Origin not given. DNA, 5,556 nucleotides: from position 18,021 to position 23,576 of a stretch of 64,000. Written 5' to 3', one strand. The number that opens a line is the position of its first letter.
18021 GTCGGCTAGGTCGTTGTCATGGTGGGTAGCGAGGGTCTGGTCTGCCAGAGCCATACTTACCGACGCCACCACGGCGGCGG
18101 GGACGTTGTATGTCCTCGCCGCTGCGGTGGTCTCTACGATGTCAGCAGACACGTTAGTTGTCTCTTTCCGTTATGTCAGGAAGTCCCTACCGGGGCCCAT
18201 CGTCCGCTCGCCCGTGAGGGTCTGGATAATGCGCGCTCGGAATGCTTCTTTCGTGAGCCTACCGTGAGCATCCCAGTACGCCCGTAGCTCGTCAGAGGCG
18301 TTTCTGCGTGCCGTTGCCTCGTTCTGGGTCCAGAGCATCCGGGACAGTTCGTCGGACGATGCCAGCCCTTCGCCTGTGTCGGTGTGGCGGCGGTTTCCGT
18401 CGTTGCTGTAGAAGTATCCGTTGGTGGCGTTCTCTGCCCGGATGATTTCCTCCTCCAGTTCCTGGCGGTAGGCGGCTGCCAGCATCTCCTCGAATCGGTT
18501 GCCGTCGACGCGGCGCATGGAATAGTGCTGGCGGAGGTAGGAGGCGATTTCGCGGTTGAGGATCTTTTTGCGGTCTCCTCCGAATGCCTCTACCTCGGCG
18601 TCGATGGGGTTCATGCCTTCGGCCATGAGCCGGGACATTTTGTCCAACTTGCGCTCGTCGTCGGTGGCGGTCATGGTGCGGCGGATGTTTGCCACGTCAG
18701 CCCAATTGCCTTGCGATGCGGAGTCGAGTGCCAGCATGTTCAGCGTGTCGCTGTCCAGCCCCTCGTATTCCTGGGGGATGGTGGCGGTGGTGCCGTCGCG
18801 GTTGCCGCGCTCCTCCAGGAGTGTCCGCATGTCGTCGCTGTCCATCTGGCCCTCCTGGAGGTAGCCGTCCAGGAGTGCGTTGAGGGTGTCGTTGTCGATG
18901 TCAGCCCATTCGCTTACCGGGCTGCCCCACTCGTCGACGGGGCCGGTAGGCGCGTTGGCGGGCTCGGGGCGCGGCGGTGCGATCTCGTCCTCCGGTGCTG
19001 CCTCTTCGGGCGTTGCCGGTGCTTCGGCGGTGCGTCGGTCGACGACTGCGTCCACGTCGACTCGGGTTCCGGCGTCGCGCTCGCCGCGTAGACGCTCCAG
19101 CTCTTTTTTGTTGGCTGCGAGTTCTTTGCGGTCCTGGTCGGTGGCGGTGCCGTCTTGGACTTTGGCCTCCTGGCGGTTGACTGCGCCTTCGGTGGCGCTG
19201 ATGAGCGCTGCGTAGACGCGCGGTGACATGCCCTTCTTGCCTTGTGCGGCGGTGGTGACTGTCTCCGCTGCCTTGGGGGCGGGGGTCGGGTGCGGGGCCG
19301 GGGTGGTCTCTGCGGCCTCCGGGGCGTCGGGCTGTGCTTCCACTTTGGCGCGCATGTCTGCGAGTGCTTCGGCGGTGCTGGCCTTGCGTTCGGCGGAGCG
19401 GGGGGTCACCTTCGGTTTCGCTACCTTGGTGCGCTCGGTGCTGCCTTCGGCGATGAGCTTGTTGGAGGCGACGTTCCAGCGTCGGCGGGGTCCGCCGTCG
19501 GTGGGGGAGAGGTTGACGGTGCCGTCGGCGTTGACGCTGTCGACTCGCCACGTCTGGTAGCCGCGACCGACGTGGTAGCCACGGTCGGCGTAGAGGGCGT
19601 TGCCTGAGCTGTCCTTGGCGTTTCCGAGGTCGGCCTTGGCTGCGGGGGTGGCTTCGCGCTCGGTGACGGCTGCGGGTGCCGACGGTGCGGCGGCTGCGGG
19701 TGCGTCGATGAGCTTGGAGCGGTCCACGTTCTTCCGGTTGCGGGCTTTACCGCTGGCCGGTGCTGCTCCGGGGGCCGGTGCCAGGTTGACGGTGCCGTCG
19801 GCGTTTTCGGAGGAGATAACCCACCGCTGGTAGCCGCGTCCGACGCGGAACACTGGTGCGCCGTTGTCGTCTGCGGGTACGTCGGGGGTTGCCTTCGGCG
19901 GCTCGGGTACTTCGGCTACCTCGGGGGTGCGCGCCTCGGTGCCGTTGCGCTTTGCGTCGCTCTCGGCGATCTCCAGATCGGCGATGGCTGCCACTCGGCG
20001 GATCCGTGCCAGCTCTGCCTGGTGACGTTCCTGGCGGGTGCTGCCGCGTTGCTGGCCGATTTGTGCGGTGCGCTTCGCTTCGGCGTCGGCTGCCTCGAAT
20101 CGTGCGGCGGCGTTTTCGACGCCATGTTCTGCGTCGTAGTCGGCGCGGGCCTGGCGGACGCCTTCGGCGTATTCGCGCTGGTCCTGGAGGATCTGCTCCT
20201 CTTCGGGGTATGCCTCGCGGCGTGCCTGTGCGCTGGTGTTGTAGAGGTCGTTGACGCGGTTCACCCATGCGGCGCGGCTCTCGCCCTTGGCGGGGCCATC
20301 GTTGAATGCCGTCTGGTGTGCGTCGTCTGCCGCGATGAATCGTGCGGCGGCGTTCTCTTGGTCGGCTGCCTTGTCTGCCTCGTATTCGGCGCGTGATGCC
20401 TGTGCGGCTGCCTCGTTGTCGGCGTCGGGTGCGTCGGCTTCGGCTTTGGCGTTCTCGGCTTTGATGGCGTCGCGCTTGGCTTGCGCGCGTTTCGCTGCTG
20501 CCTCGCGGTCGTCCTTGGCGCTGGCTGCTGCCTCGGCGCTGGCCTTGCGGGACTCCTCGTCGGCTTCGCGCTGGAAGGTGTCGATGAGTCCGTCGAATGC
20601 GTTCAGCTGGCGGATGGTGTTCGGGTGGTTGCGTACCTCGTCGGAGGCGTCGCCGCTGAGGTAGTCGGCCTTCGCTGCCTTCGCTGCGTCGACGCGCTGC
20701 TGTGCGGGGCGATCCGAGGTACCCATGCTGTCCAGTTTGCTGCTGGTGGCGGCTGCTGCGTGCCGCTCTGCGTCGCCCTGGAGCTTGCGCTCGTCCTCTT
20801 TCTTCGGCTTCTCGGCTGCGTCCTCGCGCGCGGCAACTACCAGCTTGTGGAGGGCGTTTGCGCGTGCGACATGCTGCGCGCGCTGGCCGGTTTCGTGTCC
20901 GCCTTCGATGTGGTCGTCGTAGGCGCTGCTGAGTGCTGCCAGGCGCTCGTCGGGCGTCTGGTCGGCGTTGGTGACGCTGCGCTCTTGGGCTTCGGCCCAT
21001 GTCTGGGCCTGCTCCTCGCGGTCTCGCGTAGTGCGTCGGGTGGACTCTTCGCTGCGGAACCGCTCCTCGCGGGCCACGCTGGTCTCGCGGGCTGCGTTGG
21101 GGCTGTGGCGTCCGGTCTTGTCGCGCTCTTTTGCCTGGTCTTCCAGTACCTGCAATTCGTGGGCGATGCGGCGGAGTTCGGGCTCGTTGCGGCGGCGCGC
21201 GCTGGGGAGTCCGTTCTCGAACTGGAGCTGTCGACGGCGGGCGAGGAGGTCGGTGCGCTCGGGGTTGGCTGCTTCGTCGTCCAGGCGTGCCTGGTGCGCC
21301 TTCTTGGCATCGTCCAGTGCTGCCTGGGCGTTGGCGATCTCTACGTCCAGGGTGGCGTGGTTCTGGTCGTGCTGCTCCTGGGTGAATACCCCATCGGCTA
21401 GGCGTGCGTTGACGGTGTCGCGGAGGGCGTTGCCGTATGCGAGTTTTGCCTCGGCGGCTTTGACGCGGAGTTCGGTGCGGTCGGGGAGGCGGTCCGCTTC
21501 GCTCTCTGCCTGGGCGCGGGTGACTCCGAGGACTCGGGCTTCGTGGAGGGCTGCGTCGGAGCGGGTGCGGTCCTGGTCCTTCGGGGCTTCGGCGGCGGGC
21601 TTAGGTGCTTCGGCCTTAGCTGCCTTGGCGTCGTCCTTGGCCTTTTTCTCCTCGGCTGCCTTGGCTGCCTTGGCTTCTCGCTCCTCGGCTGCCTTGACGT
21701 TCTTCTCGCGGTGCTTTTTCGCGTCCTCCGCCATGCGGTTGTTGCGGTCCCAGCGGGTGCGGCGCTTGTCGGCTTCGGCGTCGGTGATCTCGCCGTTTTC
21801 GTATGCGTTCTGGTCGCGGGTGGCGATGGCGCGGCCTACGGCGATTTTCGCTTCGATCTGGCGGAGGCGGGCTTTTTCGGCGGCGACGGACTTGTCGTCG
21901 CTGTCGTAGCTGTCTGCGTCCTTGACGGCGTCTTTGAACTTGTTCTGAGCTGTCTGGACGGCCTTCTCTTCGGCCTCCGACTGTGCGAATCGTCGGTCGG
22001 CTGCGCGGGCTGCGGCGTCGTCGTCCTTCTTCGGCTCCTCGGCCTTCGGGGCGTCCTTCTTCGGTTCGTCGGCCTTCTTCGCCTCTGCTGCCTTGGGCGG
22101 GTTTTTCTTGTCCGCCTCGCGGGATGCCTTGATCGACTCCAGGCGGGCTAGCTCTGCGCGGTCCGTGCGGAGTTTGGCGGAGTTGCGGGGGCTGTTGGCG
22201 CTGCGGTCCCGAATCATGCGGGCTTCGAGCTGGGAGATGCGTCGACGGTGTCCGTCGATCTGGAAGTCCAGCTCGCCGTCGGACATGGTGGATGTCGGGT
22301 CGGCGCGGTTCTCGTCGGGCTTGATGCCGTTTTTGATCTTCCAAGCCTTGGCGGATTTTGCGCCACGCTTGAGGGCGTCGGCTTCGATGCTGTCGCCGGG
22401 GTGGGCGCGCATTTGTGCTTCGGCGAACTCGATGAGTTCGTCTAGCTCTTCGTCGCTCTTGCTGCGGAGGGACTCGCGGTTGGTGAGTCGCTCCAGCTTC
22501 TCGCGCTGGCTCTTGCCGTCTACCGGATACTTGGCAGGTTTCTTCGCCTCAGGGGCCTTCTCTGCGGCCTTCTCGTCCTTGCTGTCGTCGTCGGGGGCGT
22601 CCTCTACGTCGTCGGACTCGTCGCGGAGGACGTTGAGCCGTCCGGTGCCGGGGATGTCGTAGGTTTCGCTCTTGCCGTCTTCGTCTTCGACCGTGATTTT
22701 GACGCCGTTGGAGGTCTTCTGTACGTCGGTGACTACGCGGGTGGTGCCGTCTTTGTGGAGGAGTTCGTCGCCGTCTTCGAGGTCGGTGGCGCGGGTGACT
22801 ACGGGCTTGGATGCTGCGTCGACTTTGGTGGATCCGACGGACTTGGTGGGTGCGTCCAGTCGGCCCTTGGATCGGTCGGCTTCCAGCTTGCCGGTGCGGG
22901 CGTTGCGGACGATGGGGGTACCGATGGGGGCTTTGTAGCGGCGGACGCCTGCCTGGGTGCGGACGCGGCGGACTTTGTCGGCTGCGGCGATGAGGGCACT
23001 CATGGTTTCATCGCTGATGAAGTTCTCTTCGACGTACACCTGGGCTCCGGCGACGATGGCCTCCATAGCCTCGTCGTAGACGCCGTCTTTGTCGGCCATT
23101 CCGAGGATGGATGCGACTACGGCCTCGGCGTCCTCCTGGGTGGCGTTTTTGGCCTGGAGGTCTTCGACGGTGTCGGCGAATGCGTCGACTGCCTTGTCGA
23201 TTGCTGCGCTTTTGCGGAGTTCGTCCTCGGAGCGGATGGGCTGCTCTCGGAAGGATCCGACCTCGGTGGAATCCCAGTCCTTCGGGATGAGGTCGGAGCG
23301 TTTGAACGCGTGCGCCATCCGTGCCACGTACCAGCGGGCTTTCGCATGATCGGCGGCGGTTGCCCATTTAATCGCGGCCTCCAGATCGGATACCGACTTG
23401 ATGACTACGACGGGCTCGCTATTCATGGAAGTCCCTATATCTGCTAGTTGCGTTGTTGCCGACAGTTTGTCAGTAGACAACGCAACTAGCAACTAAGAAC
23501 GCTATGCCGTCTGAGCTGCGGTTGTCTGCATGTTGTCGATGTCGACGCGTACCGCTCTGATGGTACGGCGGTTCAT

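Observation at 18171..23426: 1750-aa hyper-charged, coiled-coil-rich giant protein between the portal and capsid-assembly genes, with an internal duplicated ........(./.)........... module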

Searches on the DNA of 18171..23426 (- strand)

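Call 5: search_dna_similar(query=window:18171-23426:-, collection=phages, mode=near, max_rows=30)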
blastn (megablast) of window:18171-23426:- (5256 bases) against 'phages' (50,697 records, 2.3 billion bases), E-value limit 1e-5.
No match.
